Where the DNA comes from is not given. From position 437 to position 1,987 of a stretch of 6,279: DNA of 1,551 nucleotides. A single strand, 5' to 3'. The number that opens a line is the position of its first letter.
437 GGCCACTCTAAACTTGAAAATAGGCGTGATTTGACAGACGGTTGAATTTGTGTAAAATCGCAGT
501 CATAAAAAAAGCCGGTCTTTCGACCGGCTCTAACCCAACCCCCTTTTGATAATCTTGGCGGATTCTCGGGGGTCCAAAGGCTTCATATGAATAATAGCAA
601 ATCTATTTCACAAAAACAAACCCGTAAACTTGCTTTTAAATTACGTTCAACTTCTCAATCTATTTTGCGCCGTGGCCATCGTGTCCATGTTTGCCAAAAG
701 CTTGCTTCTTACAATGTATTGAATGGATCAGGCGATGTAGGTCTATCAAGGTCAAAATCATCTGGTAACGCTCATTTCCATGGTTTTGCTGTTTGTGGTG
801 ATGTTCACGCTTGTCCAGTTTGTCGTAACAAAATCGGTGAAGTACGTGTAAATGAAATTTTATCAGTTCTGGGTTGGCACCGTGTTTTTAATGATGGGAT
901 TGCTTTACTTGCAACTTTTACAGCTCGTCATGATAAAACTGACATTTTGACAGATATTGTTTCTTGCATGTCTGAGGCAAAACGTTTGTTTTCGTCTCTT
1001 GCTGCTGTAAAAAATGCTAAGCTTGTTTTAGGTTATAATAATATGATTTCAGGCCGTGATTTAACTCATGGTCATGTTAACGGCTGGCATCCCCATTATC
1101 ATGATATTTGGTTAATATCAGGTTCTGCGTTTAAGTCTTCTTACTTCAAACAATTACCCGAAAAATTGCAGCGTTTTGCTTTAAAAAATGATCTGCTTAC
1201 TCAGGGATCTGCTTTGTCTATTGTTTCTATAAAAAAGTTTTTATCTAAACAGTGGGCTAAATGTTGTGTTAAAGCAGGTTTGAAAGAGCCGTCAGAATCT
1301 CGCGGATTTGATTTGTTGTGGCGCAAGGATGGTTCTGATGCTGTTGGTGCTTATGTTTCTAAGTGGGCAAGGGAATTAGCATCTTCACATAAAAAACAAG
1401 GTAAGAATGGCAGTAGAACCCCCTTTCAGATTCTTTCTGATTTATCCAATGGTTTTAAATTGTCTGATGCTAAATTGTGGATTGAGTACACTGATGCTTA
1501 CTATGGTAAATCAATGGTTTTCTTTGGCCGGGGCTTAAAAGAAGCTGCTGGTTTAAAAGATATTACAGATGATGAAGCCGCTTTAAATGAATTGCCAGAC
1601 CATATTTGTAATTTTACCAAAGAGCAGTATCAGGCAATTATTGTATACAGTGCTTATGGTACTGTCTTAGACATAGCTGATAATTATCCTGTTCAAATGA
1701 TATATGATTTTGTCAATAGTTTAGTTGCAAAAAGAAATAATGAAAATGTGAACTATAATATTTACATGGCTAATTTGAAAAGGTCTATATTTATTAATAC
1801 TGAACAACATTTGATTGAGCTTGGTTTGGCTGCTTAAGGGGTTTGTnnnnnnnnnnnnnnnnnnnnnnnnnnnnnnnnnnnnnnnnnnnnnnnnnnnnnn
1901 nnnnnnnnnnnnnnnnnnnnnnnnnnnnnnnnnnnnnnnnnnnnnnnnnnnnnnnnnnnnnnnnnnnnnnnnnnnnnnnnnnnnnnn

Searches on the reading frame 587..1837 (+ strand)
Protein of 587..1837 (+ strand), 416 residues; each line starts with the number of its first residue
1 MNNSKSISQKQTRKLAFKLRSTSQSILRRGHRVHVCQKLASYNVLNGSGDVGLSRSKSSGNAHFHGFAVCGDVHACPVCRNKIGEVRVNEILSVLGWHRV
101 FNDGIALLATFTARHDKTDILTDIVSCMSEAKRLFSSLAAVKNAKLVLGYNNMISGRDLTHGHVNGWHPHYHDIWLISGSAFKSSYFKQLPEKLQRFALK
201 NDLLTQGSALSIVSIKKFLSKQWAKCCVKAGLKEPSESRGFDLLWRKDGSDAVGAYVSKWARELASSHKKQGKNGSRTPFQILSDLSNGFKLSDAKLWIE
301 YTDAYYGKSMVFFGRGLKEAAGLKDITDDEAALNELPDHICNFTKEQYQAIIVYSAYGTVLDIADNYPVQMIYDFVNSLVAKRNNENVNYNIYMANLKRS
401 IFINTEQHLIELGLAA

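Call 10: search_protein_families(library=pfam, proteins=[window:587-1837:+], max_evalue=0.1)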
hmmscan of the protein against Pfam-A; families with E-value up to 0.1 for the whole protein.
window:587-1837:+ (416 aa): 1 family
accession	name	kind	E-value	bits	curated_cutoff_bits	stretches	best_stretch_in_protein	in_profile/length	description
PF01446.23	Rep_1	-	8.9e-07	29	33.2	1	73-189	12-129/253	Replication protein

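Call 11: search_protein_families(library=phrogs, proteins=[window:587-1837:+], max_evalue=0.01)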
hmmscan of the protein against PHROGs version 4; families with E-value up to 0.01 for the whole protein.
window:587-1837:+ (416 aa): 1 family
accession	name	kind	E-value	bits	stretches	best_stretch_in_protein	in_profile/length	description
phrog_11698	-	unknown function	5.7e-45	155.1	2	5-190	18-196/394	-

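Call 13: search_dna_similar(query=window:587-1837:+, collection=phages, mode=protein, max_rows=25)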
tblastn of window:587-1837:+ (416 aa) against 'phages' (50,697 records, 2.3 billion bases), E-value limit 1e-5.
Records with a match: 14; places in all: 14; records where one place covers at least 80% of the query: 1.
Best place of each record, by identity: <60% 14.
By first word of the organism name: Bifilivirus 9; Propionibacterium 3; Phage 1; Pseudomonas 1.
By host as written in the record: - 11; Propionibacterium freudenreichii 2; Pseudomonas carnis; Pseudomonas lactis 1.
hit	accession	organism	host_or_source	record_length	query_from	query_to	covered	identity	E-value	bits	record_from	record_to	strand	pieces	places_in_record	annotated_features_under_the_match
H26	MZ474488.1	Phage blackswan219-6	cloacal swab from black swan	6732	43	381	81%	28.2%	1e-35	144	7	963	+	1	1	replication protein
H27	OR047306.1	Pseudomonas phage PMBT54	Pseudomonas carnis; Pseudomonas lactis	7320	61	379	77%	25.4%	1e-18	94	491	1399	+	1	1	DNA replication protein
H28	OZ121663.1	Bifilivirus B5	-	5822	55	330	66%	28.9%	3e-12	74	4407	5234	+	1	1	record has no annotation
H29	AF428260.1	Propionibacterium phage B5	-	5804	55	330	66%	28.7%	5e-12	74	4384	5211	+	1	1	Orf9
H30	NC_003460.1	Propionibacterium phage B5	Propionibacterium freudenreichii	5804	55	330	66%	28.7%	5e-12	74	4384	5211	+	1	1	Putative replication protein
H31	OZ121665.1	Bifilivirus B5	-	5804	55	330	66%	28.7%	5e-12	74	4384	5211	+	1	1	record has no annotation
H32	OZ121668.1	Bifilivirus B5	-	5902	48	330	68%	27.3%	8e-11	70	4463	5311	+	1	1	record has no annotation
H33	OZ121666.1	Bifilivirus B5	-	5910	48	330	68%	27.3%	1e-10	70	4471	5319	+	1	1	record has no annotation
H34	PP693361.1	Propionibacterium phage Philemon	Propionibacterium freudenreichii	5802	48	330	68%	26.9%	3e-7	59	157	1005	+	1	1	replication protein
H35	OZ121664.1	Bifilivirus B5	-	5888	53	330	67%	27.3%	4e-8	61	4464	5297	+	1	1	record has no annotation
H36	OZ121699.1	Bifilivirus B5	-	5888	53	330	67%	27.3%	4e-8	61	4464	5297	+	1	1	record has no annotation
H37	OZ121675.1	Bifilivirus B5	-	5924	53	330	67%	27.3%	4e-8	61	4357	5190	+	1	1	record has no annotation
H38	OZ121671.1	Bifilivirus B5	-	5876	48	330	68%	26.5%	1e-7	60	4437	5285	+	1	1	record has no annotation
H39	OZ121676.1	Bifilivirus B5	-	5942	48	181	32%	32.7%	2e-6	56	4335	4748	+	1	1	record has no annotation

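Call 15: find_related_loci(query=window:587-1837:+, collection=viral_contigs, flank=7000)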
Query window:587-1837:+ (416 aa) in viral_contigs; peptide patterns used: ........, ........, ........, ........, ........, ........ (x = any residue, [..] = any of these).
5 stretches matched a pattern; 4 encode a relative of the query (tblastn E <= 1e-3); 4 distinct loci.
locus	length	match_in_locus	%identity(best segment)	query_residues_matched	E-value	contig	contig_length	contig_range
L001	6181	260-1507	87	1-416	0e+0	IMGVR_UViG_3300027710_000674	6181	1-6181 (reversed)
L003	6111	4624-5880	50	1-416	6e-129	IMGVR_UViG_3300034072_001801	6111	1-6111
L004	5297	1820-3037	41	12-412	2e-98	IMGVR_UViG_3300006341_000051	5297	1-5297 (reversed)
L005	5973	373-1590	40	12-412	1e-98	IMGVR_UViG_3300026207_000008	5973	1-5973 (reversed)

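Call 27: find_related_loci(query=A1, collection=metagenome_contigs, flank=7000)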
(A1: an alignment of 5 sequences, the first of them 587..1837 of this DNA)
Query A1 (416 aa) in metagenome_contigs; peptide patterns used: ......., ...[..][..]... (x = any residue, [..] = any of these).
600 stretches matched a pattern (row limit reached: there are more); 479 encode a relative of the query (tblastn E <= 1e-3); the best 80 are kept; 79 distinct loci.
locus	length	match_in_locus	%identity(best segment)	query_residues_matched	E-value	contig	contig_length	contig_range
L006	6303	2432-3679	87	1-416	0e+0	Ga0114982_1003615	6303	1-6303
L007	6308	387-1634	87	1-416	0e+0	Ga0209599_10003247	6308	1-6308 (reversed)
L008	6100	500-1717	40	12-412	1e-97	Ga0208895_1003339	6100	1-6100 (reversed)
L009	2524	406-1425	32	2-364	5e-44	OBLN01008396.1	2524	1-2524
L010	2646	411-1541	30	3-404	2e-42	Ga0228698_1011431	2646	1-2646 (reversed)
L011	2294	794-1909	30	6-403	3e-42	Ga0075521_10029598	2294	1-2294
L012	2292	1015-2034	32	17-377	3e-42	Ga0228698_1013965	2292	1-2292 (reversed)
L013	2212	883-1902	31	2-364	4e-41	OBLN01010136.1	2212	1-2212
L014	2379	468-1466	31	13-373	8e-41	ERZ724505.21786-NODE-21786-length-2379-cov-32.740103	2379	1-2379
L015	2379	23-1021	31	13-373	6e-41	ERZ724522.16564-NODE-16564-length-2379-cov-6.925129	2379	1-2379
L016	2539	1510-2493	29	17-367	2e-40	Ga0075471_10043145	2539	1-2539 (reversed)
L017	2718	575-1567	30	8-364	2e-40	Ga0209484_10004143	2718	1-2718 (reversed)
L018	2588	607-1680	30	2-379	1e-40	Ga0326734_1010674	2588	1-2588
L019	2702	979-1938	31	17-364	5e-40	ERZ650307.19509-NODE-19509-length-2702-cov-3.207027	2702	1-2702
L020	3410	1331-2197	33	7-335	3e-39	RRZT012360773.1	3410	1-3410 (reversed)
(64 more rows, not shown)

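Call 28: find_related_loci(query=A1, collection=viral_contigs, flank=7000)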
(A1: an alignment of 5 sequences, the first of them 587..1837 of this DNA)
Query A1 (416 aa) in viral_contigs; peptide patterns used: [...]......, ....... (x = any residue, [..] = any of these).
58 stretches matched a pattern; 36 encode a relative of the query (tblastn E <= 1e-3); 36 distinct loci.
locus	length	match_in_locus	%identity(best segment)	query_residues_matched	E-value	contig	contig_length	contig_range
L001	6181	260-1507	87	1-416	0e+0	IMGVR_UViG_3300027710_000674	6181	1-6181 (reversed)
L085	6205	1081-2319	67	1-414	0e+0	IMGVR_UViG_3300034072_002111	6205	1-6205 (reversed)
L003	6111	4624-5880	50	1-416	6e-128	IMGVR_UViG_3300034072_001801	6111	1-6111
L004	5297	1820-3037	41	12-412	2e-97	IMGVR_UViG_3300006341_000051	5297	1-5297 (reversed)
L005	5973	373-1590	40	12-412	1e-97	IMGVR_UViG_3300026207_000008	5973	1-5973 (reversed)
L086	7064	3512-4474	27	53-364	3e-33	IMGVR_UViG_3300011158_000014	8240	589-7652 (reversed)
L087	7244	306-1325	27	53-379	1e-32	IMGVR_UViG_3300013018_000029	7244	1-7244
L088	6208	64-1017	29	64-410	8e-32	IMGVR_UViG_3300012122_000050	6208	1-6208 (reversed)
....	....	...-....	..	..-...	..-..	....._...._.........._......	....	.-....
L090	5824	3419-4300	31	62-364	1e-30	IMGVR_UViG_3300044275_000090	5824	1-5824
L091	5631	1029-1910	31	62-364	1e-30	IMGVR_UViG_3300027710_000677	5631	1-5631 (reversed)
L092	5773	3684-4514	29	31-335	2e-30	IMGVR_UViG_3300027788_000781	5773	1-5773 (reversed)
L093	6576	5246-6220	28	51-402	8e-30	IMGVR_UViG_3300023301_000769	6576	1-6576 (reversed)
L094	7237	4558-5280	33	63-330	1e-29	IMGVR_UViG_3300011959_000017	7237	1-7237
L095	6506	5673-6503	29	31-335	2e-29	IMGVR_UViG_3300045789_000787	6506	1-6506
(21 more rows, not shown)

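Call 31: find_related_loci(query=A1, collection=genome_contigs, flank=9000)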
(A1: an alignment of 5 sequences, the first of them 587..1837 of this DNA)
Query A1 (416 aa) in genome_contigs; peptide patterns used: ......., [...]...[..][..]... (x = any residue, [..] = any of these).
25 stretches matched a pattern; 1 encode a relative of the query (tblastn E <= 1e-3); 1 distinct loci.
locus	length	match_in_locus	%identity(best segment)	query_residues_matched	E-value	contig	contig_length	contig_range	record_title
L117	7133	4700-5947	41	2-411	1e-98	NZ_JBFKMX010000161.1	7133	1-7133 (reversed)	MAG: Pseudoalteromonas sp. isolate Mix_sand22.2022.08.D.59 k141_3409406_length_7133_cov_46.2049, whole genome shotgun se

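Call 37: find_homologous_proteins(query=window:587-1837:+, max_evalue=1e-40)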
Query window:587-1837:+ (416 aa): 21 proteins with E <= 1e-40 among 8000 candidates.
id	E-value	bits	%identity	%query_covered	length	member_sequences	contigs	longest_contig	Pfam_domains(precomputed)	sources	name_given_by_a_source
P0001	9.9e-281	948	100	100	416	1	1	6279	PF01446.24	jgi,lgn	jgi:hypothetical protein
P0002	7.2e-247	837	87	100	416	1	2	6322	PF01446.24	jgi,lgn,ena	-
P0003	8.0e-183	626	66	100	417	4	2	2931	PF01446.24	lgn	-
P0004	1.6e-122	428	50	100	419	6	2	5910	PF01446.24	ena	-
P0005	1.8e-122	427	49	99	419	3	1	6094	PF01446.24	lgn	-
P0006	1.0e-120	422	48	99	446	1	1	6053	PF01446.24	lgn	-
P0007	1.1e-120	421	49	100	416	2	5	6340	PF01446.24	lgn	-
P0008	3.4e-116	407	47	100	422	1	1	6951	PF01446.24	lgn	-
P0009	6.8e-114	399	46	100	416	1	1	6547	PF01446.24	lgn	-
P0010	2.6e-113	397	46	100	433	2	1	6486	PF01446.24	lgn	-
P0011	7.1e-101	356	45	96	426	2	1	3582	PF01446.24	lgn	-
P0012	6.6e-98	346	44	98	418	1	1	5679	PF01446.24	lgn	-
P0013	3.1e-93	331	41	99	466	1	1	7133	PF01446.24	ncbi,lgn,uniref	ncbi:protein rep [Pseudoalteromonas sp.]|uniref:protein rep n=1 Tax=Pseudoalteromonas sp. TaxID=5324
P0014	5.8e-93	330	41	96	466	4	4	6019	PF01446.24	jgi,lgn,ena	-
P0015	1.2e-92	329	40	99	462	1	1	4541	PF01446.24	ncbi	-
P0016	2.9e-73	265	36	98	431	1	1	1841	PF01446.24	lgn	-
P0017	1.7e-63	233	34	99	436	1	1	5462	PF01446.24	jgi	jgi:hypothetical protein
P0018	4.1e-63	232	34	98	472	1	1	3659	PF01446.24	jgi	-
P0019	8.7e-61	224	35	89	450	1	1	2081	PF01446.24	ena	-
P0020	1.7e-50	190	33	95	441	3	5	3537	PF01446.24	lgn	-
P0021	3.2e-41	160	32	88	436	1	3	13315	PF01446.24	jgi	-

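Call 45: search_protein_families(library=pfam, proteins=[L003:3074-4192:+, L004:104-1273:+, L117:1950-3221:+, L117:3344-3778:+, L117:3820-4245:+], max_evalue=0.01)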
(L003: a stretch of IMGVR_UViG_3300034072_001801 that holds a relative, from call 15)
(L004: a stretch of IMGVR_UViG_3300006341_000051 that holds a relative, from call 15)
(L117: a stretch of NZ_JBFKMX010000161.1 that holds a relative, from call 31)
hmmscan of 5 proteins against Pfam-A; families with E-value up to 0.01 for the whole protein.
L003:3074-4192:+ (372 aa): 1 family
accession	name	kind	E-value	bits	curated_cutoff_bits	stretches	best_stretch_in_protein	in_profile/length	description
PF05707.18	Zot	-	3.1e-27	95.8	20.3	1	1-188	1-193/197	Zonular occludens toxin (Zot)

L004:104-1273:+ (389 aa): 3 families
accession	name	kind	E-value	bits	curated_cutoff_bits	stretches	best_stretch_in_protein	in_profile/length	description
PF05707.18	Zot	-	2.4e-27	96.1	20.3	1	1-198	1-195/197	Zonular occludens toxin (Zot)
PF09850.14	DotU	-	0.0017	18.5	27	1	139-236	111-203/205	Type VI secretion system protein DotU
PF04665.18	Pox_A32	-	0.0044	17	22.8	0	74-160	83-166/242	Poxvirus A32 protein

L117:1950-3221:+ (423 aa): 2 families
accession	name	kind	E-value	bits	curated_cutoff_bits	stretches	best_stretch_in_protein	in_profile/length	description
PF05707.18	Zot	-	8.4e-25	87.8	20.3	1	28-225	1-195/197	Zonular occludens toxin (Zot)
PF04665.18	Pox_A32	-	0.002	18.1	22.8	0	100-187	82-163/242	Poxvirus A32 protein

L117:3344-3778:+ (144 aa): 0 families

L117:3820-4245:+ (141 aa): 0 families

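Call 50: find_encoding_contigs(protein=P0005, flank=7000, max_places=2)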
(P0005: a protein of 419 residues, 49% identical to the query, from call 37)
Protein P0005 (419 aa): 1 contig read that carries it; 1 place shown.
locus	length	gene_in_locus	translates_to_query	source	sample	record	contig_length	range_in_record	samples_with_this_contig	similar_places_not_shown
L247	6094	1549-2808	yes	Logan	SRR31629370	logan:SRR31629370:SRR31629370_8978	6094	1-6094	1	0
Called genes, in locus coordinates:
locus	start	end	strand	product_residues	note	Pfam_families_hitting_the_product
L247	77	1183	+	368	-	PF05707:Zot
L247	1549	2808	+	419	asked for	PF01446:Rep_1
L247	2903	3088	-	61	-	-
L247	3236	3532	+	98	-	-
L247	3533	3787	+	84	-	-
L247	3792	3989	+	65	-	PF25631:Inovirus_capsid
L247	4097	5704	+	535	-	-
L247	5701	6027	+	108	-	PF10734:DUF2523 (weak)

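Call 51: find_encoding_contigs(protein=P0006, flank=7000, max_places=2)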
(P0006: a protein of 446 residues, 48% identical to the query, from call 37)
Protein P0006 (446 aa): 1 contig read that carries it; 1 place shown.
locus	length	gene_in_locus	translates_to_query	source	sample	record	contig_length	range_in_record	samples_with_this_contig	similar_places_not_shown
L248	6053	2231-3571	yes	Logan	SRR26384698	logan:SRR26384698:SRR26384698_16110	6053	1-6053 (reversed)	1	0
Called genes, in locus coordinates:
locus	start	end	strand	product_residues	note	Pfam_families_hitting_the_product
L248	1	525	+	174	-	?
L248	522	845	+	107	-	PF10734:DUF2523 (faint)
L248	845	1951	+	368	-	PF05707:Zot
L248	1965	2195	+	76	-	-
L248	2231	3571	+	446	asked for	PF01446:Rep_1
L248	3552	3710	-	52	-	-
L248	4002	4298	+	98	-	-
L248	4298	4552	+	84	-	-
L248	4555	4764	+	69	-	PF25631:Inovirus_capsid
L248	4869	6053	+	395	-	?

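Call 52: find_encoding_contigs(protein=P0007, flank=7000, max_places=2)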
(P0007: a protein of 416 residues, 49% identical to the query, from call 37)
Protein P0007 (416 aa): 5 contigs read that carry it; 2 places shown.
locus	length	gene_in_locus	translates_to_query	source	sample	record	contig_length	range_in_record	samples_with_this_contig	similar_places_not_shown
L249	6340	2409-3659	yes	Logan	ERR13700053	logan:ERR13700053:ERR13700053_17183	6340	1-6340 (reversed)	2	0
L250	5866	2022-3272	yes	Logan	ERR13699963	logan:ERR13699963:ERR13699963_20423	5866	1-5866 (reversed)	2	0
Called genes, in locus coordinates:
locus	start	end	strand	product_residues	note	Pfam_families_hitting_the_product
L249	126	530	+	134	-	-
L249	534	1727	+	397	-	PF05707:Zot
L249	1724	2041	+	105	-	-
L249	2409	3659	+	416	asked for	PF01446:Rep_1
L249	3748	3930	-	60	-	-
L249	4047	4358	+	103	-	-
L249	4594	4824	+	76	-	PF19199:Phage_coatGP8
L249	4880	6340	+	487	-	?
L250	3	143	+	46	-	?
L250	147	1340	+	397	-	PF05707:Zot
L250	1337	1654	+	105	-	-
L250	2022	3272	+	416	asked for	PF01446:Rep_1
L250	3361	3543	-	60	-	-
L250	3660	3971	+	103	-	-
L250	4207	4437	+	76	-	PF19199:Phage_coatGP8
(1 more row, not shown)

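Call 53: find_encoding_contigs(protein=P0008, flank=7000, max_places=1)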
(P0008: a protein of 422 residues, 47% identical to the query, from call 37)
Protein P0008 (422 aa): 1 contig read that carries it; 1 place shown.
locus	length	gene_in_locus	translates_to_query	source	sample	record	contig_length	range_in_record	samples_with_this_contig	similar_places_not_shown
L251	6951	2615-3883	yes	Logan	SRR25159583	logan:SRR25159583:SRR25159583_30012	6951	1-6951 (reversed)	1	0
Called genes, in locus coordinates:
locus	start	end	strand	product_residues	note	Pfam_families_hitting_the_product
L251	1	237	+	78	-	?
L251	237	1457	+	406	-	PF05707:Zot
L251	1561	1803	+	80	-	-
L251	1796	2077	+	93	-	-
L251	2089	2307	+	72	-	-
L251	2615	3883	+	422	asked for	PF01446:Rep_1 (weak)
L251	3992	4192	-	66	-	-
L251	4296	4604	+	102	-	-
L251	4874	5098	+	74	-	-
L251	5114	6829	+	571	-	-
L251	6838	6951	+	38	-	?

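Call 54: find_encoding_contigs(protein=P0009, flank=7000, max_places=1)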
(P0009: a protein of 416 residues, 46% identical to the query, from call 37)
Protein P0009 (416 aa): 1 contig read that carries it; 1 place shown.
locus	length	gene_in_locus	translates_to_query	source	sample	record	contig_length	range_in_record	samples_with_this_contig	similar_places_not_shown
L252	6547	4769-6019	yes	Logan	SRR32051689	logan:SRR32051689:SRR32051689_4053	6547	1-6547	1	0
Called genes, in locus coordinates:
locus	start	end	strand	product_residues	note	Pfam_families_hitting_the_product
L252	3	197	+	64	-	?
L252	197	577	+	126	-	-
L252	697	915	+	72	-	PF19199:Phage_coatGP8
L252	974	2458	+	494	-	-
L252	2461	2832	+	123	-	-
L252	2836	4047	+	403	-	PF05707:Zot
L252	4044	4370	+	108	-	-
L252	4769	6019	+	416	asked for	PF01446:Rep_1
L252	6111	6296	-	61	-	-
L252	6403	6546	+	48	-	?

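Call 55: find_encoding_contigs(protein=P0010, flank=7000, max_places=1)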
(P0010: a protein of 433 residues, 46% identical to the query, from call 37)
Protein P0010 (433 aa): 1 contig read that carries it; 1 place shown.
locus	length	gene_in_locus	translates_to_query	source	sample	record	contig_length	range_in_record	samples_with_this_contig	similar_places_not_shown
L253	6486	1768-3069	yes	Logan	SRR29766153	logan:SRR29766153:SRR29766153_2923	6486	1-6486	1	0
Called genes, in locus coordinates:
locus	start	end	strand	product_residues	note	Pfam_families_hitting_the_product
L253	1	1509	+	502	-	?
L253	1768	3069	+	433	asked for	PF01446:Rep_1 (weak)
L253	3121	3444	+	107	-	-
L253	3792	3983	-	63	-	-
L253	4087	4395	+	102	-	-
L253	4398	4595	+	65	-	-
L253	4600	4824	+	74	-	-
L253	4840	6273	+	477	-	-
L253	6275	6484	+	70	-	?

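Call 56: find_encoding_contigs(protein=P0012, flank=7000, max_places=1)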
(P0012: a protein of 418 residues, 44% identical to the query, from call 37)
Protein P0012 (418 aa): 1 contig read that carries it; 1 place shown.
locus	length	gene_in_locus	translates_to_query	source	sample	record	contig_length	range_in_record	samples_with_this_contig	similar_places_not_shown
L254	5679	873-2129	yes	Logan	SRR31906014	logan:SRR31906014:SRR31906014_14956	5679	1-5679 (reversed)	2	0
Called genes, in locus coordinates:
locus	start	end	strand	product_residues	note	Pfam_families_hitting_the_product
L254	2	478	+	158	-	?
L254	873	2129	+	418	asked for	PF01446:Rep_1 (faint)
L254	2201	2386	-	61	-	-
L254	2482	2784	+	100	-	-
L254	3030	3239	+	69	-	PF19199:Phage_coatGP8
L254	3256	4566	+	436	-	-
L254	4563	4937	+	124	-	-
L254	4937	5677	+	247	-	?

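Call 102: search_dna_similar(query=window:587-1837:+, collection=plasmids, mode=protein, max_rows=15, max_evalue=1e-8)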
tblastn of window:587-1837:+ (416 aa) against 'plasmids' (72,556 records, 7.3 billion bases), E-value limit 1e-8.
Records with a match: 117; places in all: 124; records where one place covers at least 80% of the query: 23.
Best place of each record, by identity: <60% 117.
By first word of the organism name: Acinetobacter 42; Streptomyces 14; Pseudomonas 8; Bacillus 6; uncultured 6; Psychrobacter 6; Aeromonas 4; Corynebacterium 4; Bifidobacterium 3; Comamonas 2; and 18 more.
By predicted mobility (MOB-suite, as given by PLSDB): non-mobilizable 116; mobilizable 1.
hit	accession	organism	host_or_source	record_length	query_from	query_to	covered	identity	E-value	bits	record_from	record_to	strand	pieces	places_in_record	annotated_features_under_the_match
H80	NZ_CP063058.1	Comamonas thiooxydans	Homo sapiens,whole genome ...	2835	17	377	87%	30.1%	1e-32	137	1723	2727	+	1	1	protein rep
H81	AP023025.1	Bacillus cereus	-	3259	14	392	91%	28.6%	9e-25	114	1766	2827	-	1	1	hypothetical protein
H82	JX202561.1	uncultured bacterium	-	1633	11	377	88%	29.2%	3e-36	145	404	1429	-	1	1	repA: plasmid replication initiation protein RepA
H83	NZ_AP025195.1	Comamonas thiooxydans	-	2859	17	377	87%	29.6%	2e-31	134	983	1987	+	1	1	protein rep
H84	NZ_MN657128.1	Psychrobacter sp.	-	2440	2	379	91%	28.2%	1e-27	122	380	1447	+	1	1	protein rep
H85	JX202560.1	uncultured bacterium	-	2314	17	364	84%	29.9%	2e-28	124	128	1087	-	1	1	rep: Rep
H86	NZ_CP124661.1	Pseudomonas aeruginosa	Homo sapiens,Wound/Abscess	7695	10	368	86%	28.9%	4e-32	136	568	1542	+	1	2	protein rep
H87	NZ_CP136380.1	Bacillus mycoides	whole organism,soil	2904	14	387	90%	27.6%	4e-23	108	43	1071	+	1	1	protein rep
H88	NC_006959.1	Bacillus licheniformis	soil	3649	6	332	79%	31.4%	9e-28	123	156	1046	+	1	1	protein rep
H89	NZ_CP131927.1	Bacillus mycoides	whole organism,soil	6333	14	389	90%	27.2%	7e-24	111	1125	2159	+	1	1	protein rep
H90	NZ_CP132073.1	Bacillus mycoides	whole organism,soil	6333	14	389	90%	27.2%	7e-24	111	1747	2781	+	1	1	protein rep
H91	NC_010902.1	Cupriavidus taiwanensis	-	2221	20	387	88%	27.7%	3e-32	135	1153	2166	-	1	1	none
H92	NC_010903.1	Cupriavidus taiwanensis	-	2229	20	387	88%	27.7%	3e-32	135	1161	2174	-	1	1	none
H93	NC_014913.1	Pseudonocardia autotrophica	-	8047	6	335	79%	30.7%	2e-26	119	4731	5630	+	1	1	protein rep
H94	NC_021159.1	Aeromonas hydrophila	-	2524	11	382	89%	26.4%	5e-29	126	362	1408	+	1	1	protein rep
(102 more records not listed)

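Call 103: get_annotated_region(hit=H80, flank=400)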
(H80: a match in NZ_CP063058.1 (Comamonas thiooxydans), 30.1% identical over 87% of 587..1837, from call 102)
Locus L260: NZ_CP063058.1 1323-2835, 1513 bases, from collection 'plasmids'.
description: Comamonas thiooxydans strain ZDHYF418 plasmid unnamed1
organism: Comamonas thiooxydans (NCBI taxid 363952)
taxonomy: Bacteria; Pseudomonadota; Betaproteobacteria; Burkholderiales; Comamonadaceae; Comamonas; Comamonas thiooxydans
host: -; source: Homo sapiens,whole genome sequencing,urine; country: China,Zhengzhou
typing (MOB-suite, as given by PLSDB): non-mobilizable
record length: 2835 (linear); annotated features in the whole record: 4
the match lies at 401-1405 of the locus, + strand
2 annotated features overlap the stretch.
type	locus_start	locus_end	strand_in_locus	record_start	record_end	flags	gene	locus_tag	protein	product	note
CDS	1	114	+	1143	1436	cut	-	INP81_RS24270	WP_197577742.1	hypothetical protein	-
CDS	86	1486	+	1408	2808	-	-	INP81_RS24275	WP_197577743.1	protein rep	GO:0006260 - DNA replication [Evidence IEA]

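Call 104: get_annotated_region(hit=H84, flank=400)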
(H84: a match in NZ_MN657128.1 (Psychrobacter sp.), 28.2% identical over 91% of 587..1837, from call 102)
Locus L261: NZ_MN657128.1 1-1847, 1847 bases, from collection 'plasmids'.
description: Psychrobacter sp. strain ANT_H61 plasmid pA61H1, complete sequence
organism: Psychrobacter sp. (NCBI taxid 56811)
taxonomy: Bacteria; Pseudomonadota; Gammaproteobacteria; Moraxellales; Moraxellaceae; Psychrobacter; Psychrobacter sp.
host: -; source: -; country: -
typing (MOB-suite, as given by PLSDB): non-mobilizable
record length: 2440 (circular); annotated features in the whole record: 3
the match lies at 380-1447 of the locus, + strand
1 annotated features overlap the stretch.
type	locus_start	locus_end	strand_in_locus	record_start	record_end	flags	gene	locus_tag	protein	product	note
CDS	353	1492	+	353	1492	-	-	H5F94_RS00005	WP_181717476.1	protein rep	GO:0006260 - DNA replication [Evidence IEA]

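Call 105: get_annotated_region(hit=H88, flank=400)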
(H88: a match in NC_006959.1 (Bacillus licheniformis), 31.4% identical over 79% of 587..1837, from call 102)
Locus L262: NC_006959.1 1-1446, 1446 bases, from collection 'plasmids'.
description: Bacillus licheniformis plasmid pBL63.1, complete sequence
organism: Bacillus licheniformis (NCBI taxid 1402)
taxonomy: Bacteria; Bacillota; Bacilli; Bacillales; Bacillaceae; Bacillus; Bacillus licheniformis
host: -; source: soil; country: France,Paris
typing (MOB-suite, as given by PLSDB): non-mobilizable
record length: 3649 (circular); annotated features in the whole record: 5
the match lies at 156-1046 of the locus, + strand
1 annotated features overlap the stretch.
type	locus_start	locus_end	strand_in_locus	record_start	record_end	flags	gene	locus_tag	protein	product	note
CDS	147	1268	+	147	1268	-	-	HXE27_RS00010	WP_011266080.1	protein rep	GO:0006260 - DNA replication [Evidence IEA]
